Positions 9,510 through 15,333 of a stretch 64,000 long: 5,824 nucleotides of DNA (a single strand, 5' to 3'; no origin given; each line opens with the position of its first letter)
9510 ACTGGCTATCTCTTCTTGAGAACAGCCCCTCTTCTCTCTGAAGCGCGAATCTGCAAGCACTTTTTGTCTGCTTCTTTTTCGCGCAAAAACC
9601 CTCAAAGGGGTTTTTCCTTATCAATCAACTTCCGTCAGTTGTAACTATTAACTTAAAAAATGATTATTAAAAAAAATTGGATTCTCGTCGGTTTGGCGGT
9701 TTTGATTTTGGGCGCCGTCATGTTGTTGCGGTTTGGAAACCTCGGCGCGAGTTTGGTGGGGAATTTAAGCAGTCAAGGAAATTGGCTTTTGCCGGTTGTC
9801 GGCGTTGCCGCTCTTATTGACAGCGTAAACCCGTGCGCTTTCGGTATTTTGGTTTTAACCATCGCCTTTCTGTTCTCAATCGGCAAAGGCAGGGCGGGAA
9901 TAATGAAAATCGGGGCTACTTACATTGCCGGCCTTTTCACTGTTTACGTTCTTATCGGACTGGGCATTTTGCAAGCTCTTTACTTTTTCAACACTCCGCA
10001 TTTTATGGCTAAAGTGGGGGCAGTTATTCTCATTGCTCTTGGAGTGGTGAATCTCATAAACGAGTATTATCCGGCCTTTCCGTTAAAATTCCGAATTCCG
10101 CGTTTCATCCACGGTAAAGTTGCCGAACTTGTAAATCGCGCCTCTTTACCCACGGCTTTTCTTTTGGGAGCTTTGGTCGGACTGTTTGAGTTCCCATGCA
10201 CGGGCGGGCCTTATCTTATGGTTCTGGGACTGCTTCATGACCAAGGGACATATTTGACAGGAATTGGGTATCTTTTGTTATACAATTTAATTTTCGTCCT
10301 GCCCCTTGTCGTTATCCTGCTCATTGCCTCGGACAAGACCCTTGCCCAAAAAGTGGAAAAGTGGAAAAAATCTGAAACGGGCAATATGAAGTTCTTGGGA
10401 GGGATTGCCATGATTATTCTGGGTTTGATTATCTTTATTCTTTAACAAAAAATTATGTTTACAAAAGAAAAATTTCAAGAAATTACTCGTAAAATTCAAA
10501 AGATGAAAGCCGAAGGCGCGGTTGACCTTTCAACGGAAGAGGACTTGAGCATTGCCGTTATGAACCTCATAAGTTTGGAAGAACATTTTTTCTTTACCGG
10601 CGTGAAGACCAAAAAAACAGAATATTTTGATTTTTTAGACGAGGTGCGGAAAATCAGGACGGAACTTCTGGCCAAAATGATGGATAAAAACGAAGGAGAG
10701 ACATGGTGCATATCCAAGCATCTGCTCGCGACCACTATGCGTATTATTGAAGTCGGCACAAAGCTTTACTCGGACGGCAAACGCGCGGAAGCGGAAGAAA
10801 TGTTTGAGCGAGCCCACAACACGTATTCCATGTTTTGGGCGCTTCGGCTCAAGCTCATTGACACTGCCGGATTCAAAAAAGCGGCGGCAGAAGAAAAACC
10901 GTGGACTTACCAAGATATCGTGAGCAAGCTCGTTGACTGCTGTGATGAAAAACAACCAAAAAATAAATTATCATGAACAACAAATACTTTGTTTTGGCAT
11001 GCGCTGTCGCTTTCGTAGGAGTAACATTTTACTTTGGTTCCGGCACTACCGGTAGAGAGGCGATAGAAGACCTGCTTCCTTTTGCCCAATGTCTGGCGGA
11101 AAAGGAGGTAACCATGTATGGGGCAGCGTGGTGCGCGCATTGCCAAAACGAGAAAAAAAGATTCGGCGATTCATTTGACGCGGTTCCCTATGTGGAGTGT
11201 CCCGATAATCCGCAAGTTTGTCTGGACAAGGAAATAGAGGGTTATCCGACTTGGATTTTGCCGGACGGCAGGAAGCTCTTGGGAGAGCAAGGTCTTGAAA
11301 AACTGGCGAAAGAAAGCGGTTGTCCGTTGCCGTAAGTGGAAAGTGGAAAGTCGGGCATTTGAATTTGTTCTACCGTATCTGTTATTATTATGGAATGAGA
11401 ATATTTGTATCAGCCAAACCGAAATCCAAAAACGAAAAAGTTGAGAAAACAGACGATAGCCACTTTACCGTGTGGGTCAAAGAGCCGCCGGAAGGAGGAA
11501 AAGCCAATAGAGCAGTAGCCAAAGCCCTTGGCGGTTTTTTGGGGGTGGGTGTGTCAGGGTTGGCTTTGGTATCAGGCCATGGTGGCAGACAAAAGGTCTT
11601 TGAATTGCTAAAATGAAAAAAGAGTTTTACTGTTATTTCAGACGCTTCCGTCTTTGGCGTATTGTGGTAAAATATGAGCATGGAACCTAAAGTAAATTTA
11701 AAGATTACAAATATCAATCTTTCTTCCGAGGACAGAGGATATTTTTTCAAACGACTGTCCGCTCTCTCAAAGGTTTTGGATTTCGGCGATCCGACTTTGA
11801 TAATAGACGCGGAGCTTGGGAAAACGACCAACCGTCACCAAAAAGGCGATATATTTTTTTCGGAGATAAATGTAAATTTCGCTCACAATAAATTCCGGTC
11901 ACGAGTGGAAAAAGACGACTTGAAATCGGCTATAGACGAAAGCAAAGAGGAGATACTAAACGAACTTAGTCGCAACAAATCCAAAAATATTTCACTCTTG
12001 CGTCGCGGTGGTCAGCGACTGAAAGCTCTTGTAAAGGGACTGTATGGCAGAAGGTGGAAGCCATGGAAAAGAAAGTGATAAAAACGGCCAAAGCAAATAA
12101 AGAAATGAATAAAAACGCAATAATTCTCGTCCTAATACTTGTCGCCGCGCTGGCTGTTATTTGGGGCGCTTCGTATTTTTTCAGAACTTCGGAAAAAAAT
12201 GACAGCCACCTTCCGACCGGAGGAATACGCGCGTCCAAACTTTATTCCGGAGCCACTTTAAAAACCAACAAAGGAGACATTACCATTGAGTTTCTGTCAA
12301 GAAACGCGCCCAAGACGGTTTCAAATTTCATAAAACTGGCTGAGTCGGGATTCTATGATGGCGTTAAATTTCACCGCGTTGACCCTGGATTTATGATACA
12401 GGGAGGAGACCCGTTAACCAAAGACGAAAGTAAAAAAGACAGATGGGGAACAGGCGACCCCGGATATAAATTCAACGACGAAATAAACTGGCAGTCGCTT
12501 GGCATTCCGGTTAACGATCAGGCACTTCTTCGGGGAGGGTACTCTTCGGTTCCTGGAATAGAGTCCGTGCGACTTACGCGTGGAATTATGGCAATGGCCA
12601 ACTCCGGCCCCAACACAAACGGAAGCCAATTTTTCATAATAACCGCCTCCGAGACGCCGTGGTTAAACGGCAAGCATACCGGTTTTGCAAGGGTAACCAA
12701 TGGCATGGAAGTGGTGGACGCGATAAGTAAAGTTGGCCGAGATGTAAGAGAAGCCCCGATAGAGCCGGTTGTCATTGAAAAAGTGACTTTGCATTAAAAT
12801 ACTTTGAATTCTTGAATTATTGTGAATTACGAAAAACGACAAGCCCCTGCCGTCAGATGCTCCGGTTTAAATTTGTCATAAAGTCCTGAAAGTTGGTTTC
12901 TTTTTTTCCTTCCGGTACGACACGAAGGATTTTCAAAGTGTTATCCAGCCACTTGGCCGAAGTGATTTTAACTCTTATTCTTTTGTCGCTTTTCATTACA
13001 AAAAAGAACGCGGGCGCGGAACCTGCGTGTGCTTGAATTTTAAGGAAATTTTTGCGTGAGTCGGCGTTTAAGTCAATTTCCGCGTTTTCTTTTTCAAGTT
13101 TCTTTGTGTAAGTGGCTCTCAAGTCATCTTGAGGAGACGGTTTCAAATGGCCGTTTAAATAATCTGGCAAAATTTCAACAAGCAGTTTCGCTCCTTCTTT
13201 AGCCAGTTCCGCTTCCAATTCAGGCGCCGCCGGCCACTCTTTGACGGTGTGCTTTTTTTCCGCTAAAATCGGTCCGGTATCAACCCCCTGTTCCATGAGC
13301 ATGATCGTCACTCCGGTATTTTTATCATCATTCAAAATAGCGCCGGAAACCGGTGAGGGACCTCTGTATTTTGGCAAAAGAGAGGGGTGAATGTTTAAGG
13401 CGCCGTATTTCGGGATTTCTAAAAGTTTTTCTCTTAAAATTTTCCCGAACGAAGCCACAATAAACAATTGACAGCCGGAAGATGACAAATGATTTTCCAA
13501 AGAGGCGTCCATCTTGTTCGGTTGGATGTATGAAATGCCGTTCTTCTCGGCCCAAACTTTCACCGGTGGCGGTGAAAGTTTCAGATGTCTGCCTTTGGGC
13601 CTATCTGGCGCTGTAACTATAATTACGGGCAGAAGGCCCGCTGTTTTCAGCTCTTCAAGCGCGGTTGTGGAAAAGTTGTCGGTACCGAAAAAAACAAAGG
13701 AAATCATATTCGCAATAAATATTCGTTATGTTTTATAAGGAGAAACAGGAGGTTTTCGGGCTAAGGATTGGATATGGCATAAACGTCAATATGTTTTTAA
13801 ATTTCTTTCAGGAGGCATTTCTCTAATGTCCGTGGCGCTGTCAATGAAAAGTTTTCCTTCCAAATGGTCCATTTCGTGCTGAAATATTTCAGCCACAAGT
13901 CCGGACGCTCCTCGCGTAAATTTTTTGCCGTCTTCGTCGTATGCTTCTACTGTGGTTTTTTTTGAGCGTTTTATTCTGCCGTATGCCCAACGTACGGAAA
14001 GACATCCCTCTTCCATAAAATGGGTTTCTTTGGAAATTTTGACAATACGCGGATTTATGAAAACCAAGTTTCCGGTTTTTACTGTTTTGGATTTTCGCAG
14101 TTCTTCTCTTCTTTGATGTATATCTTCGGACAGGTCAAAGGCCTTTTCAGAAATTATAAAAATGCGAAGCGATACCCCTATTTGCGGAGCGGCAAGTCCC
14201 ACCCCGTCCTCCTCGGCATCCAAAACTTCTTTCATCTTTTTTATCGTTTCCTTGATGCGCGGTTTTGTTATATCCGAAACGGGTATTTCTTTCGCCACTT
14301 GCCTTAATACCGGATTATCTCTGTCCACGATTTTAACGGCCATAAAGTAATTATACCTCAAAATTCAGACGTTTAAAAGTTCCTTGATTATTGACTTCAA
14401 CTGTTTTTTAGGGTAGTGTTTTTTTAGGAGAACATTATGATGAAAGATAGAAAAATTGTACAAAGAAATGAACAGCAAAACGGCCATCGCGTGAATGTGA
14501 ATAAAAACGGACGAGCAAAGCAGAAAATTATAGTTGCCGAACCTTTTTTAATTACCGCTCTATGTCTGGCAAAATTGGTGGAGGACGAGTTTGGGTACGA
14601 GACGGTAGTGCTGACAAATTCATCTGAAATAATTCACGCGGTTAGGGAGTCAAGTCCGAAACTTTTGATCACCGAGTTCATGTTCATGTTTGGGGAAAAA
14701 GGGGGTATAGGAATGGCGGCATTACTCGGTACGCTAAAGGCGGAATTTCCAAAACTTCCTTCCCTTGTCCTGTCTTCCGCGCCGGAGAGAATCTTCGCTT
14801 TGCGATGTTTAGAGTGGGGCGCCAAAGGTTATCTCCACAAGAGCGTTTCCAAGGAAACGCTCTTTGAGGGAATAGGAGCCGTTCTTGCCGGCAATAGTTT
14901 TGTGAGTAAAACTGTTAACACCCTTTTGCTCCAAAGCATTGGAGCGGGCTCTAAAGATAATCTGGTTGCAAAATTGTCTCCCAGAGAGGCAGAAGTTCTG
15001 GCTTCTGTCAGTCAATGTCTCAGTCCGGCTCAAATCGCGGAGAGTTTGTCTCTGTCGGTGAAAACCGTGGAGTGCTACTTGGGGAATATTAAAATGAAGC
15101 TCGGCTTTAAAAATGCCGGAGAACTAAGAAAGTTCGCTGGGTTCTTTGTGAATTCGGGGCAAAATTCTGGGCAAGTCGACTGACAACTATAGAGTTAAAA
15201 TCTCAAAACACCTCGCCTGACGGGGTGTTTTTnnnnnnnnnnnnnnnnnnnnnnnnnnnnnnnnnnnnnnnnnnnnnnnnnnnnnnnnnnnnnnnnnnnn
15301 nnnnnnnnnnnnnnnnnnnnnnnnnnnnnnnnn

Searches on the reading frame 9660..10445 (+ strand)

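Call 61: search_protein_families(library=pfam, proteins=[window:9660-10445:+], max_evalue=0.0001)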
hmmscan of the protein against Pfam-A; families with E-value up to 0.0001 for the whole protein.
window:9660-10445:+ (261 aa): 2 families
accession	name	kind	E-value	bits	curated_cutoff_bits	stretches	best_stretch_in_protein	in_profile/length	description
PF11139.14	SfLAP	-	1.1e-05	25.4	35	1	49-257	3-206/213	Sap, sulfolipid-1-addressing protein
PF02683.22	DsbD_TM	-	5.6e-05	23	27.1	1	50-238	11-198/219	Cytochrome C biogenesis protein transmembrane domain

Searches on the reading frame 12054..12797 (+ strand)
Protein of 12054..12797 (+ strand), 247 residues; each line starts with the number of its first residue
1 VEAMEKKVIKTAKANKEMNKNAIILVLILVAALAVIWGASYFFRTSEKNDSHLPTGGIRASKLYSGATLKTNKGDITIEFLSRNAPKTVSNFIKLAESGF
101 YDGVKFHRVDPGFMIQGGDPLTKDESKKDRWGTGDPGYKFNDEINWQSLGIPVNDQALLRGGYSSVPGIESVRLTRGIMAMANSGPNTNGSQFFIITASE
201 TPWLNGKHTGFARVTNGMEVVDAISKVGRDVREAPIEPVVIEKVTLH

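Call 61: search_protein_families(library=pfam, proteins=[window:12054-12797:+], max_evalue=0.0001)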
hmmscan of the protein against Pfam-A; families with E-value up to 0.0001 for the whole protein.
window:12054-12797:+ (247 aa): 1 family
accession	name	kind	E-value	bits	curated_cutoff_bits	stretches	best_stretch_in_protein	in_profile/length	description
PF00160.26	Pro_isomerase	-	2.8e-47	161.3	21.7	1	68-245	3-158/159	Cyclophilin type peptidyl-prolyl cis-trans isomerase/CLD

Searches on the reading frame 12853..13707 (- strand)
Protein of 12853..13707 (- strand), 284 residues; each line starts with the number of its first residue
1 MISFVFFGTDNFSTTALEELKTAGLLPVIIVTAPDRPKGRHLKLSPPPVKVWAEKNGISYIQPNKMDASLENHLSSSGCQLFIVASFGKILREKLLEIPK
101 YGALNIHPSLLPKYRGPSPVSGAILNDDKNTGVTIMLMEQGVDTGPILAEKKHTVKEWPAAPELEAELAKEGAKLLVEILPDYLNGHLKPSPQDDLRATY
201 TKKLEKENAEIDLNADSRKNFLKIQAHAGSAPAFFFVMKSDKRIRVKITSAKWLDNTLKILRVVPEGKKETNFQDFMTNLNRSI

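Call 61: search_protein_families(library=pfam, proteins=[window:12853-13707:-], max_evalue=0.0001)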
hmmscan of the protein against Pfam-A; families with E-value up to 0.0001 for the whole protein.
window:12853-13707:- (284 aa): 1 family
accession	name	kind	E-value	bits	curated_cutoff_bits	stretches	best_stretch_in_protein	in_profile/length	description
PF00551.24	Formyl_trans_N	-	6.5e-33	114.4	26.1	1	5-179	4-180/181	Formyl transferase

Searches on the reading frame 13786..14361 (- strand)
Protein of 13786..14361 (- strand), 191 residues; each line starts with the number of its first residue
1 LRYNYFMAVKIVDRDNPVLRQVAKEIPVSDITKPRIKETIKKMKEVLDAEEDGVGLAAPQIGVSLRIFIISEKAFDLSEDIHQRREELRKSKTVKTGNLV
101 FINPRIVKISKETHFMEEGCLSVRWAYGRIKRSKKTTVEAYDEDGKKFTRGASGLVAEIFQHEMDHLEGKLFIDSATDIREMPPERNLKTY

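Call 62: search_protein_families(library=pfam, proteins=[window:13786-14361:-], max_evalue=0.0001)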
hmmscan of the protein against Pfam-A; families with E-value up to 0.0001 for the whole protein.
window:13786-14361:- (191 aa): 1 family
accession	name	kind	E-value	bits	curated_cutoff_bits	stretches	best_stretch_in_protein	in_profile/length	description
PF01327.26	Pep_deformylase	-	9.6e-46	155.7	22.8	1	10-179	3-153/156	Polypeptide deformylase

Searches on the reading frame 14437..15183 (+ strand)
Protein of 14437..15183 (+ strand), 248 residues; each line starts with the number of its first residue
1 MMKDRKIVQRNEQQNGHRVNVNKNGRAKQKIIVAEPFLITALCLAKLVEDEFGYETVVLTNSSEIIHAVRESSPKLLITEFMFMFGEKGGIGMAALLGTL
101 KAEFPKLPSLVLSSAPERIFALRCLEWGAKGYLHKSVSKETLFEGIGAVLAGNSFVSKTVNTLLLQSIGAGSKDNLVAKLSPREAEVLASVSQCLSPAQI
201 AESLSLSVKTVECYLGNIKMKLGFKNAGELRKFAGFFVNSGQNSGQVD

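Call 62: search_protein_families(library=pfam, proteins=[window:14437-15183:+], max_evalue=0.0001)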
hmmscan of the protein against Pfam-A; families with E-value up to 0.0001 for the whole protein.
window:14437-15183:+ (248 aa): 3 families
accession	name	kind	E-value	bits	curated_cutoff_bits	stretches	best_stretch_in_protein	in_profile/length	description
PF00196.25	GerE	-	2.2e-13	50.1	23.5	1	179-230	2-53/57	Bacterial regulatory proteins, luxR family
PF00072.30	Response_reg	-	1.3e-06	29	30.2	1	43-144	13-108/111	Response regulator receiver domain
PF08281.18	Sigma70_r4_2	-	8.8e-05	22.5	25.7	0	175-221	6-53/54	Sigma-70, region 4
